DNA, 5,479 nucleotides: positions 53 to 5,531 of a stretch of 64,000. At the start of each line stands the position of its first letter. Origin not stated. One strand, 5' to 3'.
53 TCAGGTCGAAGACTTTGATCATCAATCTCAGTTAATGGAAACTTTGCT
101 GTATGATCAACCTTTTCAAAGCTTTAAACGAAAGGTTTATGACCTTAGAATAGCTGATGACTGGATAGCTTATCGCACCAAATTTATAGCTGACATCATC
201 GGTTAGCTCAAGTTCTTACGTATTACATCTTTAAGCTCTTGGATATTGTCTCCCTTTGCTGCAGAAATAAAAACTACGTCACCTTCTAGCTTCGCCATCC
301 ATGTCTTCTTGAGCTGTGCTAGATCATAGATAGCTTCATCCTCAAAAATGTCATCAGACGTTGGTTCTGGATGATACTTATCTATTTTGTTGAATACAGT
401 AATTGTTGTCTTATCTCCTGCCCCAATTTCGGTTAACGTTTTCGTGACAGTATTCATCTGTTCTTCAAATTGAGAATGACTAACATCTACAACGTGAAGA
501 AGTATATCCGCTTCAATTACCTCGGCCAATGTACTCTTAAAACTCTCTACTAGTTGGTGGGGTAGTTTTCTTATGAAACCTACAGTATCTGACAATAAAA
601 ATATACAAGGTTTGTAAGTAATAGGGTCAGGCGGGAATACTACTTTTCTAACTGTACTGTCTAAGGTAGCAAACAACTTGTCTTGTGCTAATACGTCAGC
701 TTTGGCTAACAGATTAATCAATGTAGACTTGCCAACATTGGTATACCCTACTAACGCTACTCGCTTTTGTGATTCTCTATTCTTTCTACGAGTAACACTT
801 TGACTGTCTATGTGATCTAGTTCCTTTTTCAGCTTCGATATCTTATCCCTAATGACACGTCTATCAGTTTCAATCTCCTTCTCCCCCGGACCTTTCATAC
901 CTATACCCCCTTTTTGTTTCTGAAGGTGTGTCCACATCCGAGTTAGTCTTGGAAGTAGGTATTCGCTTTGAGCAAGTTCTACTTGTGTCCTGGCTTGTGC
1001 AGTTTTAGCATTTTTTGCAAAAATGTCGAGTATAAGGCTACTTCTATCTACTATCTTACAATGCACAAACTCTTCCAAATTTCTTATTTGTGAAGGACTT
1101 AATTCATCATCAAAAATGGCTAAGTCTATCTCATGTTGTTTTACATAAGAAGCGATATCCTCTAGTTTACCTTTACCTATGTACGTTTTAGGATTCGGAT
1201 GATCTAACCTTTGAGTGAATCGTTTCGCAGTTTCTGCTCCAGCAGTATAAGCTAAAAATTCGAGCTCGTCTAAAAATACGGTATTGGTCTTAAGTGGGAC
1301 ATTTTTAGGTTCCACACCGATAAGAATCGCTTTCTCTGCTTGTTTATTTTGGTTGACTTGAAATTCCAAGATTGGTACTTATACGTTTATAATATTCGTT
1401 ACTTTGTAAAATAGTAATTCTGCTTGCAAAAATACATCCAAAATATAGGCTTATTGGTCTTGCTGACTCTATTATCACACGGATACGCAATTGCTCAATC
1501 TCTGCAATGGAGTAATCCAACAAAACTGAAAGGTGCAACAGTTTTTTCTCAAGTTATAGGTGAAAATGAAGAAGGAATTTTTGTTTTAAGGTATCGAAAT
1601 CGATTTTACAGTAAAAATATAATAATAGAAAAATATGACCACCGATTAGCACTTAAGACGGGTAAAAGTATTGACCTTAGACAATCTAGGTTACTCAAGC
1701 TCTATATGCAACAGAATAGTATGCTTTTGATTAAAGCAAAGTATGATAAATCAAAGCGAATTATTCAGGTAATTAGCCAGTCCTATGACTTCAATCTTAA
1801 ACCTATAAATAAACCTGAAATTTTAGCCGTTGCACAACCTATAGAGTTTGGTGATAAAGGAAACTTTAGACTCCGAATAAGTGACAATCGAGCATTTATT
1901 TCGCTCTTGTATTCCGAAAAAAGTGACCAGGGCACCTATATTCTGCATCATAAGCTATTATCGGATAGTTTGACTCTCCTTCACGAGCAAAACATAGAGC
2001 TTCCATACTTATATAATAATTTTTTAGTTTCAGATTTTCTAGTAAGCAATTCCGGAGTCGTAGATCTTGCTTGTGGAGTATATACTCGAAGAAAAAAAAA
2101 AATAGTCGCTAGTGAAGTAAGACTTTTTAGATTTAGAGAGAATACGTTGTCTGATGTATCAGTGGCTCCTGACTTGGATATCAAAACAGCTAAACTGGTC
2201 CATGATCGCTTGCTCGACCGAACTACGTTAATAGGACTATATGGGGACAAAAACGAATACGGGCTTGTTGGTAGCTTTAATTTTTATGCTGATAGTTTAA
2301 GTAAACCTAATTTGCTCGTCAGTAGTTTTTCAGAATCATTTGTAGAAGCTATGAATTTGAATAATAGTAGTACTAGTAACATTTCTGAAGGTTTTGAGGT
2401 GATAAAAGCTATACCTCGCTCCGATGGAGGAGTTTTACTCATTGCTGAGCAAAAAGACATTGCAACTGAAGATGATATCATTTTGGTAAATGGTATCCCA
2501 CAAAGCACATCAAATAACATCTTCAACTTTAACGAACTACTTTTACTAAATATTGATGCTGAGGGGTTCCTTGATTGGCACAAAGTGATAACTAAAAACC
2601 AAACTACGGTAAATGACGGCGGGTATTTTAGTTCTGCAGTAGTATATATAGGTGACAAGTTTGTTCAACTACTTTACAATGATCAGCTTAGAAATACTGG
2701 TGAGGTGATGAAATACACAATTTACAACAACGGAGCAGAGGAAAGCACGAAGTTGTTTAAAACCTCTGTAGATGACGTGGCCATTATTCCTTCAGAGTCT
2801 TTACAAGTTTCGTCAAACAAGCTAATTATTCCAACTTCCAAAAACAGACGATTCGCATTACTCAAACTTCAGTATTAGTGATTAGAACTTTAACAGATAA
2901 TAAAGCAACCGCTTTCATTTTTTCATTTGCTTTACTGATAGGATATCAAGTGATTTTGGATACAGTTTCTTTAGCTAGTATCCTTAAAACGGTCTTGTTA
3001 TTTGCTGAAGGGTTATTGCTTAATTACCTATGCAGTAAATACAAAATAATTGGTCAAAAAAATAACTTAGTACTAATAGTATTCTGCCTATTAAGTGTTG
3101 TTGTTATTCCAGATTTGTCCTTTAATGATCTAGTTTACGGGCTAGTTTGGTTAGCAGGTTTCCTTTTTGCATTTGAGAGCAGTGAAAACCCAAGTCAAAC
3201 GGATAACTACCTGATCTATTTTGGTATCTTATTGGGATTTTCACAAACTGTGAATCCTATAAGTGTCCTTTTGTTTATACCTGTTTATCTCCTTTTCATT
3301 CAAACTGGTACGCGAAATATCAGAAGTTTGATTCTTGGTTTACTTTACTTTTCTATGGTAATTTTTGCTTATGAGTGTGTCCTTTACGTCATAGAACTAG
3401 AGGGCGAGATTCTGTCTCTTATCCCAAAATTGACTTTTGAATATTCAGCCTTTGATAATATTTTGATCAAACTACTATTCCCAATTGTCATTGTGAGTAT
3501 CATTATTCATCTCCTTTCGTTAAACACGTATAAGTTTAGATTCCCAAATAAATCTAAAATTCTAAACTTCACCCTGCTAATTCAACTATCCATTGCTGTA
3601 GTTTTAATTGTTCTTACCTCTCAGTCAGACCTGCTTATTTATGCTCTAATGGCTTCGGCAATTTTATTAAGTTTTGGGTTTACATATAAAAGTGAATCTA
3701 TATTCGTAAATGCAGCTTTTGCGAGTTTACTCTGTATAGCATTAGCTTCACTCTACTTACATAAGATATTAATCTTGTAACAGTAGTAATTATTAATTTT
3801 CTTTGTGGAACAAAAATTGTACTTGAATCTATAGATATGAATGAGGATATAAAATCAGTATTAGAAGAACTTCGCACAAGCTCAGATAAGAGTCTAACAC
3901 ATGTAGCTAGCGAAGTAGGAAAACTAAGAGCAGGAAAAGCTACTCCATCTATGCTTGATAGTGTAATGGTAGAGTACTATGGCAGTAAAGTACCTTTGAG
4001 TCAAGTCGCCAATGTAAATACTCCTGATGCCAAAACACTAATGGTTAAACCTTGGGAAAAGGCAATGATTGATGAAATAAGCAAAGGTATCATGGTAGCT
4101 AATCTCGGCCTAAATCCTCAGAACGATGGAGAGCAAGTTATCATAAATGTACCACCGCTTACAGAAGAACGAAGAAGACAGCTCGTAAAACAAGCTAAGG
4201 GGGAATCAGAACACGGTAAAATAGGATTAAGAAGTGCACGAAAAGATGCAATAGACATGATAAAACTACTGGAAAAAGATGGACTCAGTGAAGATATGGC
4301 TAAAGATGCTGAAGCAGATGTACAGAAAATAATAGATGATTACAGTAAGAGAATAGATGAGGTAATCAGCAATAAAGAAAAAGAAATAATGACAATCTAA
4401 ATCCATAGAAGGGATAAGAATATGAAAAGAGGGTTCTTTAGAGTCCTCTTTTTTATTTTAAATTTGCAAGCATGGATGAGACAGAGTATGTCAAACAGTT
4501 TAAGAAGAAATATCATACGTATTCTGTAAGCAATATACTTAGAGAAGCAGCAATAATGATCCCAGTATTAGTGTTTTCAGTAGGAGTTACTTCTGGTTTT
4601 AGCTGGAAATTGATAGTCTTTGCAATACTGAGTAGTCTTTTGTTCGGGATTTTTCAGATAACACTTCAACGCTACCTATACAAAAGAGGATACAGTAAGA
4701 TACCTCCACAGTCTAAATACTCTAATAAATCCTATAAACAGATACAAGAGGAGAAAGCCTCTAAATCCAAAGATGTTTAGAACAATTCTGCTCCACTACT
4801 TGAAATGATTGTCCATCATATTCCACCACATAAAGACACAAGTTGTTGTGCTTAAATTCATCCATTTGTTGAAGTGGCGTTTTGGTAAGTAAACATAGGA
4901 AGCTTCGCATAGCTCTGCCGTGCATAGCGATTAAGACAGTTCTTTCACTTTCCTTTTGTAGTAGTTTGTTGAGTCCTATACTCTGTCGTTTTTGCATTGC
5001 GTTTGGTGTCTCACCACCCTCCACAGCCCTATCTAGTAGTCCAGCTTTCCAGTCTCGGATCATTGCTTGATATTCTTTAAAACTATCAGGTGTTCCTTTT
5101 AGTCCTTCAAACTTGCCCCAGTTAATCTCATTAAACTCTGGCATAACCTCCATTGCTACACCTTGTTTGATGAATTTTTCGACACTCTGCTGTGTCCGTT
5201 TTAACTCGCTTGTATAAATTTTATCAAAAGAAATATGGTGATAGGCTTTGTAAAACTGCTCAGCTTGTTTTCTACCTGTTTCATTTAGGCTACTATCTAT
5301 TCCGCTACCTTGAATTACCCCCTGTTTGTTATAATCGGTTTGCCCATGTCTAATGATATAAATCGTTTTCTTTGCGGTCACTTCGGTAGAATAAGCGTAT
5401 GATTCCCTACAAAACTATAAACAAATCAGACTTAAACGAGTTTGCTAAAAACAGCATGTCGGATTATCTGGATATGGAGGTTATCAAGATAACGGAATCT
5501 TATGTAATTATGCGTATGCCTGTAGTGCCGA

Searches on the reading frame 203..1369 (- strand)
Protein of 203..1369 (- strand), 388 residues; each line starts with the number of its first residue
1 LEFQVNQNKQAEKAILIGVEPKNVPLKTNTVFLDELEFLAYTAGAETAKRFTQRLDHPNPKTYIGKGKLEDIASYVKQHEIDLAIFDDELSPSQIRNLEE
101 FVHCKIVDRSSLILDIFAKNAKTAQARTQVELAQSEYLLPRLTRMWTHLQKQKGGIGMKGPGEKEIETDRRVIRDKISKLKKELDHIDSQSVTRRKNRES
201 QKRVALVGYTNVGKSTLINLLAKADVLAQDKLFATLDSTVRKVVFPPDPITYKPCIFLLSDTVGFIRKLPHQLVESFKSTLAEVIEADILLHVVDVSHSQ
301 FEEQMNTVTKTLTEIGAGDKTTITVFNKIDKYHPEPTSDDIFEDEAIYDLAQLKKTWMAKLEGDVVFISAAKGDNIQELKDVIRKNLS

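Call 71: search_protein_families(library=pfam, proteins=[window:203-1369:-], max_evalue=0.0001)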
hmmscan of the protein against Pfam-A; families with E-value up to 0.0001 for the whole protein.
window:203-1369:- (388 aa): 7 families
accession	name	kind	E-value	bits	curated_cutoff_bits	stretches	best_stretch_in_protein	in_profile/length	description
PF13167.11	GTP-bdg_N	-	1.4e-34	118.9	25.4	1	33-118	4-89/89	GTP-binding GTPase N-terminal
PF16360.10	GTP-bdg_M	-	1.1e-30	106.4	29.5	1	121-198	2-79/79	GTP-binding GTPase Middle Region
PF01926.29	MMR_HSR1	-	2e-20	73.5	21.9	1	203-328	1-113/113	50S ribosome-binding GTPase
PF03193.22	RsgA_GTPase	-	1.5e-07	31.8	30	0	191-229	96-134/174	RsgA GTPase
PF00009.33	GTP_EFTU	-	2.1e-06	27.9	26.5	1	286-386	92-185/188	Elongation factor Tu GTP binding domain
PF02421.24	FeoB_N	-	3.2e-05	23.9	27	0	203-224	2-23/156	Ferrous iron transport protein B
PF00350.29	Dynamin_N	-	8.5e-05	23.1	27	0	204-235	1-32/168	Dynamin family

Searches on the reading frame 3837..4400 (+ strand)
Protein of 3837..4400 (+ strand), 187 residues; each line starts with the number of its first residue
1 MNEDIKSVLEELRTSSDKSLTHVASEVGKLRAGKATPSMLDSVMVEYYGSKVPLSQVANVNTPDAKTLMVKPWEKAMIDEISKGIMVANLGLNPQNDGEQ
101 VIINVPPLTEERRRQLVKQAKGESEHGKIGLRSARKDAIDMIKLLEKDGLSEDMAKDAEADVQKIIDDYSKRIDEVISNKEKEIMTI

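Call 71: search_protein_families(library=pfam, proteins=[window:3837-4400:+], max_evalue=0.0001)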
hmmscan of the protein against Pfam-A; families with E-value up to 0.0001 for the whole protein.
window:3837-4400:+ (187 aa): 1 family
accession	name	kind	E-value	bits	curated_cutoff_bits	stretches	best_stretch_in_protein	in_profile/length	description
PF01765.24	RRF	-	6.1e-62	208.7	29.7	1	25-185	3-164/164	Ribosome recycling factor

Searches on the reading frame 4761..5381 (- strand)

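Call 22: search_protein_families(library=pfam, proteins=[window:4761-5381:-], max_evalue=0.001)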
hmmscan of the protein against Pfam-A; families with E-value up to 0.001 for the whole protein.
window:4761-5381:- (206 aa): 1 family
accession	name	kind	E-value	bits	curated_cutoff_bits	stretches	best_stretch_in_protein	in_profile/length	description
PF00300.27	His_Phos_1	-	1.3e-50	172.2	21.7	1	7-200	1-193/194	Histidine phosphatase superfamily (branch 1)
